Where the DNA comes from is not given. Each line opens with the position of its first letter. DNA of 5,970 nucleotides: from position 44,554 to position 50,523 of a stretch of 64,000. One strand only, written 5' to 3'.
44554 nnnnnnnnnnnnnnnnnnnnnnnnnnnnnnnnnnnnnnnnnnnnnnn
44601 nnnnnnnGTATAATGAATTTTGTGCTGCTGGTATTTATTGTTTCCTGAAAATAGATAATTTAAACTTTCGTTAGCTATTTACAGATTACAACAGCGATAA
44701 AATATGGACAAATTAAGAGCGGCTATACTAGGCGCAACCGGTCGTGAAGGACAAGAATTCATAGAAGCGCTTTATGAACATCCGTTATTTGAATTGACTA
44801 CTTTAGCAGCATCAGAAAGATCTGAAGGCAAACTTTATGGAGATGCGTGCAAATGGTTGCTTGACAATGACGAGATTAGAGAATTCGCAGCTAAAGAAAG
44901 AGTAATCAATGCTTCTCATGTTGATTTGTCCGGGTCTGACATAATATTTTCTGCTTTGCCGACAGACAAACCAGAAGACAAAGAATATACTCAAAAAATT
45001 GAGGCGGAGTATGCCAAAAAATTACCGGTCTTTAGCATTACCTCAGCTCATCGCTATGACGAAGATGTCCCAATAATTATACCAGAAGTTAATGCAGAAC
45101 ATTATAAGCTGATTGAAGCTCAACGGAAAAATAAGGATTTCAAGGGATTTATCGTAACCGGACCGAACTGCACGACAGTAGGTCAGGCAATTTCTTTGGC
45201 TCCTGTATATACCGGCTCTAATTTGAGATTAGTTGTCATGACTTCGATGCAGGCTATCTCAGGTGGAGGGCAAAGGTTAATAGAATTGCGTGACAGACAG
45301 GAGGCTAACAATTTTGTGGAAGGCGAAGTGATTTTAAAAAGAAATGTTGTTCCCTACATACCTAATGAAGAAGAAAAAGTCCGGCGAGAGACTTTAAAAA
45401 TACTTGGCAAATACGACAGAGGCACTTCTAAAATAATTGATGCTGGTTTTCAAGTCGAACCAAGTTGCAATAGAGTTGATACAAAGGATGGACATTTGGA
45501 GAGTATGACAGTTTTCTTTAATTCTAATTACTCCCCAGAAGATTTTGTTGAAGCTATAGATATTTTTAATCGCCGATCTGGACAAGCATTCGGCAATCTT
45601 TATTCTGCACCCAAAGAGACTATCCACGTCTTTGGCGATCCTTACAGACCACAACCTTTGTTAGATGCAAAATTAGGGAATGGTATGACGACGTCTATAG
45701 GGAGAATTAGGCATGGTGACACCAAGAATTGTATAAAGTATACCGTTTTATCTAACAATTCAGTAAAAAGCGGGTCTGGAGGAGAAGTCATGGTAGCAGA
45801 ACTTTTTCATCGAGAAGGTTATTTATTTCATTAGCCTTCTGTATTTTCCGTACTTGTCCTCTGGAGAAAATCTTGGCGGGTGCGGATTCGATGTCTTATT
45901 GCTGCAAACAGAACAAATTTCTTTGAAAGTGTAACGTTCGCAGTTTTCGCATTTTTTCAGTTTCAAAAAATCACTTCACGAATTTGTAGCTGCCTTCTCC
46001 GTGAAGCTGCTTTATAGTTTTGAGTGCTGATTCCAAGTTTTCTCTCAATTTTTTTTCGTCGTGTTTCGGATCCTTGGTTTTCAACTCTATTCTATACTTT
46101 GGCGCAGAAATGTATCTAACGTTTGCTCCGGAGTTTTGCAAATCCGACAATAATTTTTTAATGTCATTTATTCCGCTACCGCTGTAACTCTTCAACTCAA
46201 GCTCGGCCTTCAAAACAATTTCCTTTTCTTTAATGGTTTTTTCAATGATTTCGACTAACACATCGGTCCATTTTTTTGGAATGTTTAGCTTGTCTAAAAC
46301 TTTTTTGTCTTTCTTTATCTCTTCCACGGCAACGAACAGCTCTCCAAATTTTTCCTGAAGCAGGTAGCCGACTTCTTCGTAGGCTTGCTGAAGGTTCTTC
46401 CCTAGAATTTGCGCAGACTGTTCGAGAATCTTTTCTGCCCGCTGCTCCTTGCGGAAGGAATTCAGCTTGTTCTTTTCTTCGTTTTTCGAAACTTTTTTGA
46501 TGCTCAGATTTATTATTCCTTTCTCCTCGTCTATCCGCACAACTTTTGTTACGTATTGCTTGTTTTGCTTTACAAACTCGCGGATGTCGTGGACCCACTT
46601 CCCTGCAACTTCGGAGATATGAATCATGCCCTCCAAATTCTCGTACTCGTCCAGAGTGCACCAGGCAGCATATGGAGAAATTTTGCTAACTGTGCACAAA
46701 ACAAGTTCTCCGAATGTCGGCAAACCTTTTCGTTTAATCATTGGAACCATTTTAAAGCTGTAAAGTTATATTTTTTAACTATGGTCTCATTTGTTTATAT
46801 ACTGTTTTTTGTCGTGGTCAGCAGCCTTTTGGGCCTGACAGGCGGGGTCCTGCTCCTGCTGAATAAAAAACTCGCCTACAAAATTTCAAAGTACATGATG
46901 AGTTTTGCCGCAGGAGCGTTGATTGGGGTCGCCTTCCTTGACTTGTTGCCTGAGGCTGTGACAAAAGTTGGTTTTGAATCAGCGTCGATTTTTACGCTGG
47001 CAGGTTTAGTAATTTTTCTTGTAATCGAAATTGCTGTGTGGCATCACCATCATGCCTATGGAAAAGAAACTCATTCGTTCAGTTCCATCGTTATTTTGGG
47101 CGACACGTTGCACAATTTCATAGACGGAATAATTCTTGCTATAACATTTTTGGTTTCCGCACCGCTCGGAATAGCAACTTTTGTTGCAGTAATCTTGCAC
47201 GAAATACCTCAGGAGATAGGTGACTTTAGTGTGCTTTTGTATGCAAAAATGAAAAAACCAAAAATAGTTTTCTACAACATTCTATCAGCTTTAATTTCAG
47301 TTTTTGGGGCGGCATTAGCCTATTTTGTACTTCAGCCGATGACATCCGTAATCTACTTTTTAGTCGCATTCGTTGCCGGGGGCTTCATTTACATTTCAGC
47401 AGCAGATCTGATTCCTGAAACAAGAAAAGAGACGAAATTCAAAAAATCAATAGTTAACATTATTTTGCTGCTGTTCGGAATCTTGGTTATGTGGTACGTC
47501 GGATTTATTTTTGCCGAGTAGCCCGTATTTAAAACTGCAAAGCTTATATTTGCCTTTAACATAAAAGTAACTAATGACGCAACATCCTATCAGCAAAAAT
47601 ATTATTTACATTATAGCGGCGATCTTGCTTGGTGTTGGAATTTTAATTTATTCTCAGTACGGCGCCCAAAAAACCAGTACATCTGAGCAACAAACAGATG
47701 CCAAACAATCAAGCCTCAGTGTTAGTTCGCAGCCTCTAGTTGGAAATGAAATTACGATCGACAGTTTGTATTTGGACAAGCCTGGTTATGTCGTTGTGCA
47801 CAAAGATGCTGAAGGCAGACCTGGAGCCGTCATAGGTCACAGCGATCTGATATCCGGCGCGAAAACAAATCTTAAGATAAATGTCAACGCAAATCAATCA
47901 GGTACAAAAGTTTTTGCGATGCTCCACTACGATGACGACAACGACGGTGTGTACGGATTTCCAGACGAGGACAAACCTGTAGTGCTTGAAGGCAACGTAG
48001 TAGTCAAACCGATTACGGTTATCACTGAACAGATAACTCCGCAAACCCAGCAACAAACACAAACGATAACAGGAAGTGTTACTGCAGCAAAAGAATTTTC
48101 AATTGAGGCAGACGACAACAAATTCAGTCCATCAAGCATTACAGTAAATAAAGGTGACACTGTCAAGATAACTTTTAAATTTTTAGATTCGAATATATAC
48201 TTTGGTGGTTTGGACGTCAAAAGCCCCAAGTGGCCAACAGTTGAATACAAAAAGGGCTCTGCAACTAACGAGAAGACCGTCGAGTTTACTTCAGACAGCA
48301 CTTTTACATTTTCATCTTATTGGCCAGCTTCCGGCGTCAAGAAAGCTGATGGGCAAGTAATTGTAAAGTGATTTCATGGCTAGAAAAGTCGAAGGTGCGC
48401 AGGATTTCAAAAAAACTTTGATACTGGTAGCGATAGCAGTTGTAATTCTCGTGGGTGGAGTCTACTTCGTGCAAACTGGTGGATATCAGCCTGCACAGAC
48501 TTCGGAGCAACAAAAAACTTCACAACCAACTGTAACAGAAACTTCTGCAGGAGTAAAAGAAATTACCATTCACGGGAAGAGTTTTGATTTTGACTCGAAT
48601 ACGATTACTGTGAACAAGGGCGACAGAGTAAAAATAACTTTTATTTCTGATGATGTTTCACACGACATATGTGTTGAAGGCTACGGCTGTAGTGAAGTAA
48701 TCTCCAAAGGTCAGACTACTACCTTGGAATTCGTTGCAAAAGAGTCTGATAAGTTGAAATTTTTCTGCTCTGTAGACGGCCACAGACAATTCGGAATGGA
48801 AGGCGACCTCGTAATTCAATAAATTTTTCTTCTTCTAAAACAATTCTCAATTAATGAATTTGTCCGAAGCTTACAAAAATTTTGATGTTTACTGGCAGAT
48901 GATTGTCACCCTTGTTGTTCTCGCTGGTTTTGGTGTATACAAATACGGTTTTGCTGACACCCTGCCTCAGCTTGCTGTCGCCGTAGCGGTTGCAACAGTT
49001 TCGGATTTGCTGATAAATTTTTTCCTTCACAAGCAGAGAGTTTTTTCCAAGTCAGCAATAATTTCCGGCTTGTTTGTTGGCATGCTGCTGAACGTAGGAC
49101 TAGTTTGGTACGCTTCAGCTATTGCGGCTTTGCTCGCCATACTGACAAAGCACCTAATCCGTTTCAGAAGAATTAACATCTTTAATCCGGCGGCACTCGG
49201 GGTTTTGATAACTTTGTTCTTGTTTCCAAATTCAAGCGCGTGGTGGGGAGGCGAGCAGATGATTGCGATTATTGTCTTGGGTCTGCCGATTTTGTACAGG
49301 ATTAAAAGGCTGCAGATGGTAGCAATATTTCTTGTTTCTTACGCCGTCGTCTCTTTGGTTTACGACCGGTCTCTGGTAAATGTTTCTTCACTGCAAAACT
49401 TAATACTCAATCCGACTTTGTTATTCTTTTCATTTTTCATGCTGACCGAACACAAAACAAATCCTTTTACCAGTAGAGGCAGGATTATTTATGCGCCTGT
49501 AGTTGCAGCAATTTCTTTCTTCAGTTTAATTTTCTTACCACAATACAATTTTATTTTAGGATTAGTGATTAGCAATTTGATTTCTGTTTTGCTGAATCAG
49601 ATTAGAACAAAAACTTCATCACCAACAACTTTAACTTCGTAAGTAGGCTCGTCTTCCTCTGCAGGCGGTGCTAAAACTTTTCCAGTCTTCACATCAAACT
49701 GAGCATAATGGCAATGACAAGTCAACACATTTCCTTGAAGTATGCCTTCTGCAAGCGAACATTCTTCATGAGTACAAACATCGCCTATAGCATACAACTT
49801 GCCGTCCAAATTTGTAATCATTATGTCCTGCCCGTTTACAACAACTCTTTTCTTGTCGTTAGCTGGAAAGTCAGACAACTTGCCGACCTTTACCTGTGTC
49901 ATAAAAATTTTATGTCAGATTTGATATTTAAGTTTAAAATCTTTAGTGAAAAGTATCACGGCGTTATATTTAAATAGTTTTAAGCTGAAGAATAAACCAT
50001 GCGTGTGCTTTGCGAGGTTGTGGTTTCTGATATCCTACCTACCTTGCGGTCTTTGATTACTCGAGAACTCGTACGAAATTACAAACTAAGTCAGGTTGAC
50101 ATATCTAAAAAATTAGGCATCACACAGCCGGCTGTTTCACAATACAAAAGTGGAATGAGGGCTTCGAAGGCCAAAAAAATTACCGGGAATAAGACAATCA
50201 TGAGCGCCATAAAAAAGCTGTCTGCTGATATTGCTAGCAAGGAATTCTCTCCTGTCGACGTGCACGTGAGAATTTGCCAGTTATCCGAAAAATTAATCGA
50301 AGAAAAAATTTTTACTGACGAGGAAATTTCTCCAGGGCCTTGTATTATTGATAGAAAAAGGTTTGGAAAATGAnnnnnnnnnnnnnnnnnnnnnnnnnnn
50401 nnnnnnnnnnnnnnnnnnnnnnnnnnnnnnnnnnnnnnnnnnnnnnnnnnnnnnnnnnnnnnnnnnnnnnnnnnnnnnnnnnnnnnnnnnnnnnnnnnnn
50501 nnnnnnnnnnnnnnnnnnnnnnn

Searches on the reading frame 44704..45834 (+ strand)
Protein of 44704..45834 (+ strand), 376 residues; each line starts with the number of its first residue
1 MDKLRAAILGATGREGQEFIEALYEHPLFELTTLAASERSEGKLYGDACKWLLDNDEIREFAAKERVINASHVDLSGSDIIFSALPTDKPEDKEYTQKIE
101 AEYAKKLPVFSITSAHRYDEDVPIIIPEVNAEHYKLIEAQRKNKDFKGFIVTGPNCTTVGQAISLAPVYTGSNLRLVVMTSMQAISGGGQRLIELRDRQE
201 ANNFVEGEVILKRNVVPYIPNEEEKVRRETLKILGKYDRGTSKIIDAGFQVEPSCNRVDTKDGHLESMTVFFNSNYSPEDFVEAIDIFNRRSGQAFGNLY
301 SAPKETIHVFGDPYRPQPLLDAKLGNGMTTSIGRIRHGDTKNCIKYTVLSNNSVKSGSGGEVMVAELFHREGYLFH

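Call 66: search_protein_families(library=pfam, proteins=[window:44704-45834:+], max_evalue=0.0001)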
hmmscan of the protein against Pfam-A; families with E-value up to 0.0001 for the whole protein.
window:44704-45834:+ (376 aa): 2 families
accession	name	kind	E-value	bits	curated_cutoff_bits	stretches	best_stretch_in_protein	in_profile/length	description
PF02774.23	Semialdhyde_dhC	-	3.3e-24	86.5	26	1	165-355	1-184/184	Semialdehyde dehydrogenase, dimerisation domain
PF01118.30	Semialdhyde_dh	-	1.5e-22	80.7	26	1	5-135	1-119/121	Semialdehyde dehydrogenase, NAD binding domain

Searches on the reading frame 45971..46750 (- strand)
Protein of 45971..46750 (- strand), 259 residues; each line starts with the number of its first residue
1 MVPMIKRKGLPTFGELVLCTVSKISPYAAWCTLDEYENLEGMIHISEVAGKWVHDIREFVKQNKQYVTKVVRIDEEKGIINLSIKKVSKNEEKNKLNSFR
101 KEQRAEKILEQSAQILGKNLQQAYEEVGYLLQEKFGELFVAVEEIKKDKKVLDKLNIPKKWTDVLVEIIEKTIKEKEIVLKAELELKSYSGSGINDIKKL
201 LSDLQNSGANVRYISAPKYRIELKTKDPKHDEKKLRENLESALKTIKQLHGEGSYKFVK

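Call 66: search_protein_families(library=pfam, proteins=[window:45971-46750:-], max_evalue=0.0001)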
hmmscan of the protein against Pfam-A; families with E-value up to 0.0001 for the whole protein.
window:45971-46750:- (259 aa): 2 families
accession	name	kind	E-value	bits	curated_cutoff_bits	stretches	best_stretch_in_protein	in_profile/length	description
PF07541.17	EIF_2_alpha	-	6.5e-24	84.6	22.8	1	123-227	1-113/114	Eukaryotic translation initiation factor 2 alpha subunit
PF00575.29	S1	-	1.4e-06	29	22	1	14-85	5-74/74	S1 RNA binding domain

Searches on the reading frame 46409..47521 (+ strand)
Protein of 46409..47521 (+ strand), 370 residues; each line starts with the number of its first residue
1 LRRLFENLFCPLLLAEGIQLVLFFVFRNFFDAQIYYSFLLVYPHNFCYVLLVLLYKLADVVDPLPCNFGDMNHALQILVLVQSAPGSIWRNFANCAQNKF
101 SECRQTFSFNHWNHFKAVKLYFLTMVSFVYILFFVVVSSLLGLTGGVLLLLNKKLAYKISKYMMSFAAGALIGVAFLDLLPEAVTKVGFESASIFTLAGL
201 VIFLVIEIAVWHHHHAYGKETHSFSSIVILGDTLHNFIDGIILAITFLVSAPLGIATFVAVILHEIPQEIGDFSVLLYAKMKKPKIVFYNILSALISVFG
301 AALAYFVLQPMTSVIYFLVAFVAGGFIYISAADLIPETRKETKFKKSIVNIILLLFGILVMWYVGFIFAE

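Call 66: search_protein_families(library=pfam, proteins=[window:46409-47521:+], max_evalue=0.0001)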
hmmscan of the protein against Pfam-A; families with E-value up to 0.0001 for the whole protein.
window:46409-47521:+ (370 aa): 1 family
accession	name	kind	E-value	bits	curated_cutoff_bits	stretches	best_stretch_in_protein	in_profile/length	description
PF02535.28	Zip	-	9.5e-38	130.6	35.1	2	224-362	177-320/323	ZIP Zinc transporter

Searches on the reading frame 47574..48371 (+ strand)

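Call 66: search_protein_families(library=pfam, proteins=[window:47574-48371:+], max_evalue=0.0001)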
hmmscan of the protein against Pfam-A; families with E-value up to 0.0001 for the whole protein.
window:47574-48371:+ (265 aa): 2 families
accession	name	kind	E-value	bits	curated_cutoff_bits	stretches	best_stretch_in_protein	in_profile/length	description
PF23951.1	DUF7282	-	6e-22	78.4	27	1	47-148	2-110/112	Domain of unknown function (DUF7282)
PF13473.12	Cupredoxin_1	-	5.4e-06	26.8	27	1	169-207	17-55/104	Cupredoxin-like domain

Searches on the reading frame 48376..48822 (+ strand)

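Call 66: search_protein_families(library=pfam, proteins=[window:48376-48822:+], max_evalue=0.0001)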
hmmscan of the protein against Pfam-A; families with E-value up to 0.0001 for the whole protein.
window:48376-48822:+ (148 aa): 2 families
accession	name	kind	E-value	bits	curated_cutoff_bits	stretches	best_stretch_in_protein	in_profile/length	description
PF13473.12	Cupredoxin_1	-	3.4e-08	33.9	27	1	57-146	17-103/104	Cupredoxin-like domain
PF00127.26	Copper-bind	-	6.4e-07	30.1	21.2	1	63-147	5-98/99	Copper binding proteins, plastocyanin/azurin family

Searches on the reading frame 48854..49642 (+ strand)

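Call 66: search_protein_families(library=pfam, proteins=[window:48854-49642:+], max_evalue=0.0001)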
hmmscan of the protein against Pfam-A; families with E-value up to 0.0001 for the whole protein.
window:48854-49642:+ (262 aa): 1 family
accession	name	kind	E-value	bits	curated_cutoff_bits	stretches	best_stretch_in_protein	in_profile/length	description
PF03116.20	NQR2_RnfD_RnfE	-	1.1e-21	78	27.7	2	12-130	17-136/296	NQR2, RnfD, RnfE family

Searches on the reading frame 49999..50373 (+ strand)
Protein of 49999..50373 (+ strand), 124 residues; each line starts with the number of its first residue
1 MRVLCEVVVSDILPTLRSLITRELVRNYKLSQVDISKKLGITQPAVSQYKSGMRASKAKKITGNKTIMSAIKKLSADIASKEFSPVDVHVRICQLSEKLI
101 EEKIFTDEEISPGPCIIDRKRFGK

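Call 66: search_protein_families(library=pfam, proteins=[window:49999-50373:+], max_evalue=0.0001)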
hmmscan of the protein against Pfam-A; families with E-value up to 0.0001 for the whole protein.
window:49999-50373:+ (124 aa): 1 family
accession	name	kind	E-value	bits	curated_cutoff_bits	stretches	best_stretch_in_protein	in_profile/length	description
PF01381.28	HTH_3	-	5.3e-05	23.6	23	1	24-55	4-35/55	Helix-turn-helix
